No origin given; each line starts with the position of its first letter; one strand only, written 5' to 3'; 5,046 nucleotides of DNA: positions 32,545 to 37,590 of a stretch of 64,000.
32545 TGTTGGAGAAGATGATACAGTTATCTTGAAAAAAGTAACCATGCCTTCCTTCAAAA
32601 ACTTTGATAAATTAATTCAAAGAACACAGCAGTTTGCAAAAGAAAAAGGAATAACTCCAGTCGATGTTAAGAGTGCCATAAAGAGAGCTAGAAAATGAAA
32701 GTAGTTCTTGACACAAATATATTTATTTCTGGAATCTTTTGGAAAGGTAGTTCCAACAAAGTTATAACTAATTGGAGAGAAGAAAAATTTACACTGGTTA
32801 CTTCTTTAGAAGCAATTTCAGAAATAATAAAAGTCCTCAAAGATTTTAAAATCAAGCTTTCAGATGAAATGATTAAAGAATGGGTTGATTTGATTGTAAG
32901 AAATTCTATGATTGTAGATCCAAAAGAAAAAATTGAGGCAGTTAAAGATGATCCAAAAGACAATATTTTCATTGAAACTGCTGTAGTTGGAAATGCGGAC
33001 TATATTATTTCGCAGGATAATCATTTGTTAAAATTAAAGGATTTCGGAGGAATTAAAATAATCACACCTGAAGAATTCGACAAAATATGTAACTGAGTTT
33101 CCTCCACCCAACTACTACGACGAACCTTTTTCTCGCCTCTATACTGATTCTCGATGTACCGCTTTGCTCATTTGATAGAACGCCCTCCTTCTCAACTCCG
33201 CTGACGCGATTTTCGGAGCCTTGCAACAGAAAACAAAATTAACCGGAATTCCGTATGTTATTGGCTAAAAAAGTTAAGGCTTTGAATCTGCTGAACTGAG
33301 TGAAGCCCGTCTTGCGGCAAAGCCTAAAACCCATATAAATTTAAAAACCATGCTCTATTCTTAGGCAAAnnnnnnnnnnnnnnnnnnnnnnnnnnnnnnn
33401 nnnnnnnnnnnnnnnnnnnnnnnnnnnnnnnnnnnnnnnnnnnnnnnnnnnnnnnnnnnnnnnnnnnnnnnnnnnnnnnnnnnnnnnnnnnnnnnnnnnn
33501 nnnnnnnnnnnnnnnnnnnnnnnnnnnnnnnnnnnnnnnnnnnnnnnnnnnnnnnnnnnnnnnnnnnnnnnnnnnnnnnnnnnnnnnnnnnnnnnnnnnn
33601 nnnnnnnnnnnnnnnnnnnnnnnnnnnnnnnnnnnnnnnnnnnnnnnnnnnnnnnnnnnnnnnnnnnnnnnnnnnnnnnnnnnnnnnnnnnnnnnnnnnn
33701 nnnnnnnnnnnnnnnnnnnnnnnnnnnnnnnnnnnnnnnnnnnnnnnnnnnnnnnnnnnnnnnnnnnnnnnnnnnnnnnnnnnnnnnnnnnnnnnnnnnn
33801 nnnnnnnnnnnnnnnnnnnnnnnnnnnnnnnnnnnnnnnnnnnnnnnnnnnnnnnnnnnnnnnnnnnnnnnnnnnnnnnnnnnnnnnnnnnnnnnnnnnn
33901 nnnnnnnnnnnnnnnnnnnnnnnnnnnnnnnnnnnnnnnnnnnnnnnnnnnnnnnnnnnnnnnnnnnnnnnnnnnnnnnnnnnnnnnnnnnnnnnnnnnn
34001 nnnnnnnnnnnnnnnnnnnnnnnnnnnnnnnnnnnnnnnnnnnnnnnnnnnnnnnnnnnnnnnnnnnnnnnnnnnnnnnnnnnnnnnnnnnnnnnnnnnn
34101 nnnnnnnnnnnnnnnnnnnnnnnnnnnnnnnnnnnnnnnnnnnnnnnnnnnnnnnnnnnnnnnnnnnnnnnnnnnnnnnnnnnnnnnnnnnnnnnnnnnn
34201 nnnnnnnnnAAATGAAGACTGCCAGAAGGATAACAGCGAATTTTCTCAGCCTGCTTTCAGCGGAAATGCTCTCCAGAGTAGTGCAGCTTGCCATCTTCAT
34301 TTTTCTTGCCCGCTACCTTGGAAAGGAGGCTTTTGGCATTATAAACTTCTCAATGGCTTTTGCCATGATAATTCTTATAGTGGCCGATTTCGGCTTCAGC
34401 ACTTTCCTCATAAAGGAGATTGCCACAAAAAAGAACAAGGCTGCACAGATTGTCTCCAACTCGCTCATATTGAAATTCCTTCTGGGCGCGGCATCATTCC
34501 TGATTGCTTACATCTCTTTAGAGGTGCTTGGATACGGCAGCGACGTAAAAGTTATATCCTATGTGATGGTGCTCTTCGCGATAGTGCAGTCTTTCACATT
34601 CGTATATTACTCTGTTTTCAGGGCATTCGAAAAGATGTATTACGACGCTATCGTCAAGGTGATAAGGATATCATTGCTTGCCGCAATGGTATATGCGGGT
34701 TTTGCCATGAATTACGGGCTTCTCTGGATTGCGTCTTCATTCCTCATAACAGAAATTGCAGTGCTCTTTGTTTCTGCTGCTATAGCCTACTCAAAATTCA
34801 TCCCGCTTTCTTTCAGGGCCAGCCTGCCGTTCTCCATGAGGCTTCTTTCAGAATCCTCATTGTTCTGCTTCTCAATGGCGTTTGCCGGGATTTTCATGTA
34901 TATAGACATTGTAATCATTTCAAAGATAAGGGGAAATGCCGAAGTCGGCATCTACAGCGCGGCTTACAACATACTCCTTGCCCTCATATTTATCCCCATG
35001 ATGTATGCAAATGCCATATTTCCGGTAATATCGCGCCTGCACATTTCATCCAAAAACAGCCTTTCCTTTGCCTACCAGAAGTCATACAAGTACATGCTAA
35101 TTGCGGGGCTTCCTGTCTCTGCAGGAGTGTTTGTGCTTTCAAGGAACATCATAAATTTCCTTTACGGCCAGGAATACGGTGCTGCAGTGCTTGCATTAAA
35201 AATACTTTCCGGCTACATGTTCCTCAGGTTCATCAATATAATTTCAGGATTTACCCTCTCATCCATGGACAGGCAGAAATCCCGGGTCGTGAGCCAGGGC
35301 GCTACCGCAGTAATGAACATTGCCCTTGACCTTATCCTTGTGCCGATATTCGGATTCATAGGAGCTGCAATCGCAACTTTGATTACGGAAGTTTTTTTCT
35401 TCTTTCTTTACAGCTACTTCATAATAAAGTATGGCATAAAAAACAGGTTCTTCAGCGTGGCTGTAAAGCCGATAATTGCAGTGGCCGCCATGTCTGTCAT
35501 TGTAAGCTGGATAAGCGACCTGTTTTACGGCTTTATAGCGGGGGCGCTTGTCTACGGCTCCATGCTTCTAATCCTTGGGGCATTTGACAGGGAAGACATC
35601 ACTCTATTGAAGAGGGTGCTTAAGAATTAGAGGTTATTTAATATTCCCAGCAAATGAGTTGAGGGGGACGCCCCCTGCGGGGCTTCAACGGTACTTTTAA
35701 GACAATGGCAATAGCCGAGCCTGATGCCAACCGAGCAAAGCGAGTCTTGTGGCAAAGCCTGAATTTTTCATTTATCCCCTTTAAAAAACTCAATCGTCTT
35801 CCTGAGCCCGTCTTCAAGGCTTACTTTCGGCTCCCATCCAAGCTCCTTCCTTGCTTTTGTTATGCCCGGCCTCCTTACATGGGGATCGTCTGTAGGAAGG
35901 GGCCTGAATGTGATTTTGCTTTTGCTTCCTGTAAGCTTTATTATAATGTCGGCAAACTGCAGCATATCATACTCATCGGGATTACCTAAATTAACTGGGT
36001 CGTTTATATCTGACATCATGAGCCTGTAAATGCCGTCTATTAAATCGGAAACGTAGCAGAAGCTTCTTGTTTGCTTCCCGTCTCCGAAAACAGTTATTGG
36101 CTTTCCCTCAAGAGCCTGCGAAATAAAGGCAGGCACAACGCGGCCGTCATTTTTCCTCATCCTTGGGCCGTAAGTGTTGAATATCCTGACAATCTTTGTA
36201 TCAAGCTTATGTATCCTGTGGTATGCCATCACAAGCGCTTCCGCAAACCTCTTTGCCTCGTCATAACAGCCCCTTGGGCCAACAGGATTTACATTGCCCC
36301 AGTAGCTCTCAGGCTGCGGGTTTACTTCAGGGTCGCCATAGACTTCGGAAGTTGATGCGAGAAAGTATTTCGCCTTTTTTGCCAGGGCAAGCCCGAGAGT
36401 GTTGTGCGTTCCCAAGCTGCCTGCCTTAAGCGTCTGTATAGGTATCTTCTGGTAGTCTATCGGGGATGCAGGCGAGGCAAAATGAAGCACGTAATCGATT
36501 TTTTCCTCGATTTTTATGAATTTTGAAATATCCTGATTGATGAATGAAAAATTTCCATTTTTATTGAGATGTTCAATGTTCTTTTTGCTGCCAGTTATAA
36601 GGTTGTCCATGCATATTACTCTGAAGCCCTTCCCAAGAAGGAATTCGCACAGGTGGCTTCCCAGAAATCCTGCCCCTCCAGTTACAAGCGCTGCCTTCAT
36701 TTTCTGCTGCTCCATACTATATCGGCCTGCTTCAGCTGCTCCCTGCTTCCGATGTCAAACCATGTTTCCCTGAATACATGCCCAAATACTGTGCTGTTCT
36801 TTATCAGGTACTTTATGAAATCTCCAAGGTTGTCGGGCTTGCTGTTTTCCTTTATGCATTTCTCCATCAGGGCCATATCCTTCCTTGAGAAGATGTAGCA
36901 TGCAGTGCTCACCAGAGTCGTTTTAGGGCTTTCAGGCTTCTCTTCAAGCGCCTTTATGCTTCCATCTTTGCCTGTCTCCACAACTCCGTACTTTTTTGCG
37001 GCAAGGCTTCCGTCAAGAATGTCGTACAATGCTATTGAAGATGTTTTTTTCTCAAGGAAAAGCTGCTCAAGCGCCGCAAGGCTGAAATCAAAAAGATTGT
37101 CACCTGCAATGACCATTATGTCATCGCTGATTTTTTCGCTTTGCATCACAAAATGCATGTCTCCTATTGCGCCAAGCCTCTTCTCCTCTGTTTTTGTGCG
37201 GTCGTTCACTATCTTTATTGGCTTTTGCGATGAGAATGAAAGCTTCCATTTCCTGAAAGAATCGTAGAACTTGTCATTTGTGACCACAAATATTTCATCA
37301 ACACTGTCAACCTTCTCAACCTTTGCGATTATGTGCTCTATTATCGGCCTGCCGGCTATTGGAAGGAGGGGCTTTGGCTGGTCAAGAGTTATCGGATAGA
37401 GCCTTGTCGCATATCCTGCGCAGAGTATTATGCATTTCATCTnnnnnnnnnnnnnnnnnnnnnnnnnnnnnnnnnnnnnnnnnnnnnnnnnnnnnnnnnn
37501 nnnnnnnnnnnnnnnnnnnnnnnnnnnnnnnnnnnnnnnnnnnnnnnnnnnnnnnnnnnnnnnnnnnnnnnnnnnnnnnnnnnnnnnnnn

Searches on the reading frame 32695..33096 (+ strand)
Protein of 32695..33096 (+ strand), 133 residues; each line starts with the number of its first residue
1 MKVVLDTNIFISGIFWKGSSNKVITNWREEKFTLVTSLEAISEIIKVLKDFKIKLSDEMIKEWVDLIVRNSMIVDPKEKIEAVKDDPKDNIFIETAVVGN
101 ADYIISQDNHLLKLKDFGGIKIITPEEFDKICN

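Call 93: search_protein_families(library=pfam, proteins=[window:32695-33096:+], max_evalue=0.001)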
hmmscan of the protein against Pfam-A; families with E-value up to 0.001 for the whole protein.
window:32695-33096:+ (133 aa): 3 families
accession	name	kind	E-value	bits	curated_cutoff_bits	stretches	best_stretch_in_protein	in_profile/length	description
PF13470.12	PIN_3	-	2.3e-19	70.7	27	1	2-110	1-115/115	PIN domain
PF01850.27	PIN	-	8.9e-06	26.7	23.6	1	3-113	1-116/120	PIN domain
PF24109.1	DUF7384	-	0.00097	19.6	27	0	2-113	6-106/153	Family of unknown function (DUF7384)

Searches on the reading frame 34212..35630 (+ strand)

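Call 41: search_protein_families(library=pfam, proteins=[window:34212-35630:+], max_evalue=0.001)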
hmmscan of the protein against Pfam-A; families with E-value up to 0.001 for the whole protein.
window:34212-35630:+ (472 aa): 2 families
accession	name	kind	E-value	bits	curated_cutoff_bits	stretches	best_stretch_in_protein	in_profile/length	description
PF01943.22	Polysacc_synt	-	1.4e-32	113.7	28.2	1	8-277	2-274/274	Polysaccharide biosynthesis protein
PF13440.11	Polysacc_synt_3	-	5.4e-17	62.4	23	1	32-326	2-292/293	Polysaccharide biosynthesis protein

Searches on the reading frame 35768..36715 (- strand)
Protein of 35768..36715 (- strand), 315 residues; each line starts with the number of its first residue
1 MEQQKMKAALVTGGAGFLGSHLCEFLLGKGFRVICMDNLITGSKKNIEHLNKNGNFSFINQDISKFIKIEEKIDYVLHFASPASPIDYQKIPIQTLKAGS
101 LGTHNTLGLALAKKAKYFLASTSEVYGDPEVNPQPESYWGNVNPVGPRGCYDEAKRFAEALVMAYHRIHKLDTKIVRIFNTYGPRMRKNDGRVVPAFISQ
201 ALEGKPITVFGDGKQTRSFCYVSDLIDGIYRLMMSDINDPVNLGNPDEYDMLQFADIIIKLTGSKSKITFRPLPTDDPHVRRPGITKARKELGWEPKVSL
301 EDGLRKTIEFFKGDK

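Call 41: search_protein_families(library=pfam, proteins=[window:35768-36715:-], max_evalue=0.001)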
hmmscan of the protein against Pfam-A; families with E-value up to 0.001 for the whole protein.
window:35768-36715:- (315 aa): 7 families
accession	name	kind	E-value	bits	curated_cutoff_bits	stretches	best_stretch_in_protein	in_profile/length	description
PF16363.11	GDP_Man_Dehyd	-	2.6e-52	178.8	27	1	10-307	1-332/332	GDP-mannose 4,6 dehydratase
PF01370.27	Epimerase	-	3.1e-50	171.3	20.9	1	9-244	1-240/240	NAD dependent epimerase/dehydratase family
PF01073.25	3Beta_HSD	-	1.9e-11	44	22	1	10-225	1-221/280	3-beta hydroxysteroid dehydrogenase/isomerase family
PF02719.21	Polysacc_synt_2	-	6.4e-08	32.6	20.2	0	146-224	133-208/293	Polysaccharide biosynthesis protein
PF07993.18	NAD_binding_4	-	2.2e-07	30.7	20.1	0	65-179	81-205/258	Male sterility protein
PF04321.23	RmlD_sub_bind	-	7.3e-06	25.7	27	1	9-276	3-244/287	RmlD substrate binding domain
PF00106.31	adh_short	-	7.7e-05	22.7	26.6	1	7-73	1-68/195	short chain dehydrogenase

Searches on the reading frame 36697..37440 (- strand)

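Call 41: search_protein_families(library=pfam, proteins=[window:36697-37440:-], max_evalue=0.001)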
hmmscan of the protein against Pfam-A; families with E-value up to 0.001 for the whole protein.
window:36697-37440:- (247 aa): 4 families
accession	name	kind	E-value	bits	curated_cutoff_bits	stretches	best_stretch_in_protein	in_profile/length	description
PF00483.29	NTP_transferase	-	4e-34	118.7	21.2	1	2-239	1-238/245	Nucleotidyl transferase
PF12804.13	NTP_transf_3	-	1.1e-11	45.6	27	1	3-116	1-97/160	MobA-like NTP transferase domain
PF02348.25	CTP_transf_3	-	5.1e-05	23.6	22.6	1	23-62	16-55/217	Cytidylyltransferase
PF01128.25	IspD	-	0.0001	22.6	27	1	3-84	3-80/221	2-C-methyl-D-erythritol 4-phosphate cytidylyltransferase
